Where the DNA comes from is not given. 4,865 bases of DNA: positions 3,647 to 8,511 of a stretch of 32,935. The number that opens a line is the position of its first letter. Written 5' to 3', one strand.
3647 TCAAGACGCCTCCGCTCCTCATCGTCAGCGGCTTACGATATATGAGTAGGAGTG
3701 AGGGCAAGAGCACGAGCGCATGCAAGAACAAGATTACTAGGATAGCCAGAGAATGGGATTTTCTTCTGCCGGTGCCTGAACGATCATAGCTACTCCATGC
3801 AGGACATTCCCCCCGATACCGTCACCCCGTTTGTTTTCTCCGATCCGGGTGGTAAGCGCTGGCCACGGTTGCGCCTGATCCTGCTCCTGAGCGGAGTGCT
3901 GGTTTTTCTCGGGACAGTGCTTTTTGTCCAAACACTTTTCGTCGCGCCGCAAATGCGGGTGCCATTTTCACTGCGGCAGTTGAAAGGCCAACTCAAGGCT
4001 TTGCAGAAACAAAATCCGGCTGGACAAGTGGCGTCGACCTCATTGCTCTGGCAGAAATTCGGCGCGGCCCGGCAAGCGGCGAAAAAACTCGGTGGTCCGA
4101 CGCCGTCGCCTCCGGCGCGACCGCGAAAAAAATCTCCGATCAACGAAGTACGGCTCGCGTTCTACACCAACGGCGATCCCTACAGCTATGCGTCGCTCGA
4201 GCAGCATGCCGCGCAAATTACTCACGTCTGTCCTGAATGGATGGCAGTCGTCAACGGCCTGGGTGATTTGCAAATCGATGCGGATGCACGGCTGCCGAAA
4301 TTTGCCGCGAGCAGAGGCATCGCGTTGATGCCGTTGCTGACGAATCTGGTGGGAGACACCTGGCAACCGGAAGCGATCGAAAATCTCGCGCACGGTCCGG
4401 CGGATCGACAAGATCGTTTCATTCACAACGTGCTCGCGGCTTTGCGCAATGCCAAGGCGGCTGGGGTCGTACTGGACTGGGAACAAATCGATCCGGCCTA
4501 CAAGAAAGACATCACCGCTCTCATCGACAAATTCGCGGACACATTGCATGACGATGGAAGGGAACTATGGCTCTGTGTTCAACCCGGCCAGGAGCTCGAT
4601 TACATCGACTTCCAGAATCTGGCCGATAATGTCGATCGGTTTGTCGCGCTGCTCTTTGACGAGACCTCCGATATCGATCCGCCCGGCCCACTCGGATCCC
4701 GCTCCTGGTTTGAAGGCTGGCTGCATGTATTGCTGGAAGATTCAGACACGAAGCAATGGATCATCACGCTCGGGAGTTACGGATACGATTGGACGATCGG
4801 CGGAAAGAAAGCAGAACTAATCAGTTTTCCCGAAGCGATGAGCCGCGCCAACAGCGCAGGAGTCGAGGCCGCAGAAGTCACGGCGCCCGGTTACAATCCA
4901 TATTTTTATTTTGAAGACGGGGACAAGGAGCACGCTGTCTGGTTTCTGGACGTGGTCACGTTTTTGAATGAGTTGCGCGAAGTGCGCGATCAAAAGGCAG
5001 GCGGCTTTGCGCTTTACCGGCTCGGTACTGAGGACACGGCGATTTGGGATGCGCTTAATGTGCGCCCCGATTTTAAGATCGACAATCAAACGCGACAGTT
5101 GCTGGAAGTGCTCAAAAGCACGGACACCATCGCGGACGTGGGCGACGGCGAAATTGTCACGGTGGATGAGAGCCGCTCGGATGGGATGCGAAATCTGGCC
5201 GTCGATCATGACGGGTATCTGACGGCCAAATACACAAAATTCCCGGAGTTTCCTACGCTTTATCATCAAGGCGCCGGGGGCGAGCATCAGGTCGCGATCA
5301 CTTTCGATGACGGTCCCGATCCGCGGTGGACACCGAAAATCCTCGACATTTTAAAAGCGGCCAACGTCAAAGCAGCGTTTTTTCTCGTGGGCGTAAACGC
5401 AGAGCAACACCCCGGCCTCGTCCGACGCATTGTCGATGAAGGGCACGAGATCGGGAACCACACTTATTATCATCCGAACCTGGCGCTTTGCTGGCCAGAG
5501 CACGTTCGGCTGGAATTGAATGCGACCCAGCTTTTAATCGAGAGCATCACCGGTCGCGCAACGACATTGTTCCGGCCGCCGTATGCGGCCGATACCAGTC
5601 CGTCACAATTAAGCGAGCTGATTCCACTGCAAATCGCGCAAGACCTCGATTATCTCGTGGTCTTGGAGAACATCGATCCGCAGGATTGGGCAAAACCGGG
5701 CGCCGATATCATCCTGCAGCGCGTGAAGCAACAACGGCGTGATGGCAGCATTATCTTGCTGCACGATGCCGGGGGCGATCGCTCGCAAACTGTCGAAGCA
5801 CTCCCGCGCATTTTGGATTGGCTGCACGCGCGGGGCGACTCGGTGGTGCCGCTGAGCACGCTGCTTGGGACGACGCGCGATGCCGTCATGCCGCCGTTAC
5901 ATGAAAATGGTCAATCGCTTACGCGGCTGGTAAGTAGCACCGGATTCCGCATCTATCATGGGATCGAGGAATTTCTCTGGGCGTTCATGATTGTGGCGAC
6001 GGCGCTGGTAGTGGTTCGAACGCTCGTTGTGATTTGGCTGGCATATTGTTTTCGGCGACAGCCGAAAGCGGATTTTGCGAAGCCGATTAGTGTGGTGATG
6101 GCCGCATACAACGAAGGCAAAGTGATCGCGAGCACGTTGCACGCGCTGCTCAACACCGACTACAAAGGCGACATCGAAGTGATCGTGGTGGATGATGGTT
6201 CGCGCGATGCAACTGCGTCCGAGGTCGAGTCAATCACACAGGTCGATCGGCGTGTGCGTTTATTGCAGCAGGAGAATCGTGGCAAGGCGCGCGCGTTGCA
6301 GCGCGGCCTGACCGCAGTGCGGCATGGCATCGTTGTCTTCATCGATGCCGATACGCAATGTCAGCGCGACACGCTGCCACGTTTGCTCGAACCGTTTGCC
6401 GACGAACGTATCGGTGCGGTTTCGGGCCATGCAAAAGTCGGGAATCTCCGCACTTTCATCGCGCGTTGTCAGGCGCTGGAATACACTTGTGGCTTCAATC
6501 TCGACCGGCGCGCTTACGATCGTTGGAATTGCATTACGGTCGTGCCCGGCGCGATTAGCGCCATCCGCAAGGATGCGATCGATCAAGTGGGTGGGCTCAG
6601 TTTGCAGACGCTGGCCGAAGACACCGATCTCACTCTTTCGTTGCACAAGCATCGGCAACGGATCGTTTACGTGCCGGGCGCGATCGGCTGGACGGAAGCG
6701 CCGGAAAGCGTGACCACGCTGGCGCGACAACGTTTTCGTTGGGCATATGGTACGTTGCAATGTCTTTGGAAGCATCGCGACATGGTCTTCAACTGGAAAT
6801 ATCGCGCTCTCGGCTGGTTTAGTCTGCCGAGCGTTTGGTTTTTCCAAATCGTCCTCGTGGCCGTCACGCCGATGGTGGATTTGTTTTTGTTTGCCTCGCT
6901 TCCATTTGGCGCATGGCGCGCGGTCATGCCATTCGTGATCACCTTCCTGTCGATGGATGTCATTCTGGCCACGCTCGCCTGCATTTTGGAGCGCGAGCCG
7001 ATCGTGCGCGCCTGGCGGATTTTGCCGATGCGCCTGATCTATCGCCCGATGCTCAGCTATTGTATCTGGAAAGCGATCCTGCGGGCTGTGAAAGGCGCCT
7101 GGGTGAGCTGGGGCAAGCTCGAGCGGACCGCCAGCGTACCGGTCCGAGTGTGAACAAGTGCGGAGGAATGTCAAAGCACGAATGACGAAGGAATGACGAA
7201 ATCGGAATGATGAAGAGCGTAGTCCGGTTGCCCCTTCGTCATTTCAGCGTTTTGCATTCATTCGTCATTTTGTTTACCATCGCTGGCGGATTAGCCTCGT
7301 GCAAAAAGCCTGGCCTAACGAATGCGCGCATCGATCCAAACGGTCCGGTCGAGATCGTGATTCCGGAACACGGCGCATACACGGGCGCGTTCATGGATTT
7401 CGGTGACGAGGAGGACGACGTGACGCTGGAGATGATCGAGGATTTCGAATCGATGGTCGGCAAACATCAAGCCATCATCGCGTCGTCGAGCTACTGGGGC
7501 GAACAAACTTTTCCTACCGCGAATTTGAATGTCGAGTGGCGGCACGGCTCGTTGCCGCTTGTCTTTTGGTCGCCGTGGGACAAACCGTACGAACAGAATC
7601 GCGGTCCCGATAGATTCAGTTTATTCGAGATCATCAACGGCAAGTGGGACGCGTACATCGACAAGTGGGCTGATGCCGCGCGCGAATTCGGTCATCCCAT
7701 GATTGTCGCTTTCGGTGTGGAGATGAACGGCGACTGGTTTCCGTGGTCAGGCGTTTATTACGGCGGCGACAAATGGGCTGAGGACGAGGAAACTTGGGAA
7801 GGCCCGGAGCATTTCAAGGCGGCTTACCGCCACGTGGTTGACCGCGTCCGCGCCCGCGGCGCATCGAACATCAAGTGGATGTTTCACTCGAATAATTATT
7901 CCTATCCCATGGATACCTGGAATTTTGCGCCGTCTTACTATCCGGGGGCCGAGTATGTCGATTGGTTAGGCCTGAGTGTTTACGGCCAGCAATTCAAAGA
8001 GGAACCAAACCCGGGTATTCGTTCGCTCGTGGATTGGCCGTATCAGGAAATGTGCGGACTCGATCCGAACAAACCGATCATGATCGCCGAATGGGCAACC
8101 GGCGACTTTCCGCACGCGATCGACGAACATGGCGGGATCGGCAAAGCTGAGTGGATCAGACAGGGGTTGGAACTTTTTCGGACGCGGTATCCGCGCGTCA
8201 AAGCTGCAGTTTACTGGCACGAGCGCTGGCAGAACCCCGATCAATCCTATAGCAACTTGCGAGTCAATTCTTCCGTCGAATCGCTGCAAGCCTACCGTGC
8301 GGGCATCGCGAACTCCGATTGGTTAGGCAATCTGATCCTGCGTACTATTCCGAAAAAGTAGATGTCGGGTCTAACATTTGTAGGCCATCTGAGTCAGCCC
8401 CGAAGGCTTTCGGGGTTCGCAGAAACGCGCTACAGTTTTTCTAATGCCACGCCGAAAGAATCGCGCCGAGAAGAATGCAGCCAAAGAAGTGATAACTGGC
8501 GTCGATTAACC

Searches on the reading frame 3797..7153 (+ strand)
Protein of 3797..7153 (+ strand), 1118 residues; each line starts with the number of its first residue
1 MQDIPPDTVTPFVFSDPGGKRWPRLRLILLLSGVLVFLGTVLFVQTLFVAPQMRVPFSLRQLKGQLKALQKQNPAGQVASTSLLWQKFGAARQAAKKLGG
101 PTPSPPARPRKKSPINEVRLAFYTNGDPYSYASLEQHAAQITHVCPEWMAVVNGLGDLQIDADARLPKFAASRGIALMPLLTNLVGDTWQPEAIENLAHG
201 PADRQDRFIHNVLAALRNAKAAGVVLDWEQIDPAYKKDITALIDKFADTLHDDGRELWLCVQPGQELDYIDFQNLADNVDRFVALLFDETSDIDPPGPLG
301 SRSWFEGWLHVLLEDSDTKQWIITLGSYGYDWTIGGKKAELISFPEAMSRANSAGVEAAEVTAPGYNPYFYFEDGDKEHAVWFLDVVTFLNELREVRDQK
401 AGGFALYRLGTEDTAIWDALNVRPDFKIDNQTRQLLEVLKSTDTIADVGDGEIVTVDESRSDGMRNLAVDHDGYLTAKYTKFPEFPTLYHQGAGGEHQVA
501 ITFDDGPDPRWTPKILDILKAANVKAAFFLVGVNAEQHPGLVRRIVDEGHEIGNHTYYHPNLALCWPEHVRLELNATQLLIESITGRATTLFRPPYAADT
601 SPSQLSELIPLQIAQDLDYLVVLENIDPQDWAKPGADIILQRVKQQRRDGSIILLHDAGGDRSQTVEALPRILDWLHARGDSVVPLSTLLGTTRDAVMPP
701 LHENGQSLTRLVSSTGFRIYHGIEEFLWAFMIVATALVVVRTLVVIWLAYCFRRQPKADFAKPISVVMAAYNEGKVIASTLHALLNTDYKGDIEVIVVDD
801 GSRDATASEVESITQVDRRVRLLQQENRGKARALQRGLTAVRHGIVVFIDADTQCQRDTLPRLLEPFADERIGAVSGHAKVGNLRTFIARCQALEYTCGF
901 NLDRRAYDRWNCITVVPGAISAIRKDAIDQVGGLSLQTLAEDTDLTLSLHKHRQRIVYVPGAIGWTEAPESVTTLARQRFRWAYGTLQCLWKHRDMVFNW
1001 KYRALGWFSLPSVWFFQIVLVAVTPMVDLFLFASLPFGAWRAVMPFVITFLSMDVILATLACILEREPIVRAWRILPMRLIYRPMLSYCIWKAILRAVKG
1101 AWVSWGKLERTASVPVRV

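Call 33: search_protein_families(library=pfam, proteins=[window:3797-7153:+], max_evalue=0.0001)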
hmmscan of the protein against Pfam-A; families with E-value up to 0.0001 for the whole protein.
window:3797-7153:+ (1118 aa): 8 families
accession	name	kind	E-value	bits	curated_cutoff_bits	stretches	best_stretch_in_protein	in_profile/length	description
PF01522.26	Polysacc_deac_1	-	1.2e-35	122.6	23.1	1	494-599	4-108/124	Polysaccharide deacetylase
PF13641.12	Glyco_tranf_2_3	-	1.2e-34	120.7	27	1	763-985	2-230/230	Glycosyltransferase like family 2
PF00535.33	Glycos_transf_2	-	2.6e-31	109.3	23.3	1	765-930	1-166/168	Glycosyl transferase family 2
PF13632.12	Glyco_trans_2_3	-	6.9e-24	85.2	27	1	845-1038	1-195/198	Glycosyl transferase family group 2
PF13506.12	Glyco_transf_21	-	7.5e-17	61.8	21.7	1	829-983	17-173/174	Glycosyl transferase family 21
PF03142.21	Chitin_synth_2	-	2e-12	47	27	2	909-1097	295-478/527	Chitin synthase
PF10111.15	Glyco_tranf_2_2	-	2e-09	37.8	27.3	1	766-864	2-103/276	Glycosyltransferase like family 2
PF00704.34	Glyco_hydro_18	-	1.5e-07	31.8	29.6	1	184-410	71-315/317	Glycosyl hydrolases family 18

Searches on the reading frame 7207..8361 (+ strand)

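Call 33: search_protein_families(library=pfam, proteins=[window:7207-8361:+], max_evalue=0.0001)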
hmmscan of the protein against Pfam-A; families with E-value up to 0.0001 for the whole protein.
window:7207-8361:+ (384 aa): 1 family
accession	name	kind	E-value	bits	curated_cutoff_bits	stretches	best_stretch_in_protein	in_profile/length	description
PF02156.21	Glyco_hydro_26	-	3.9e-12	46.6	20.2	1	148-265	137-236/311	Glycosyl hydrolase family 26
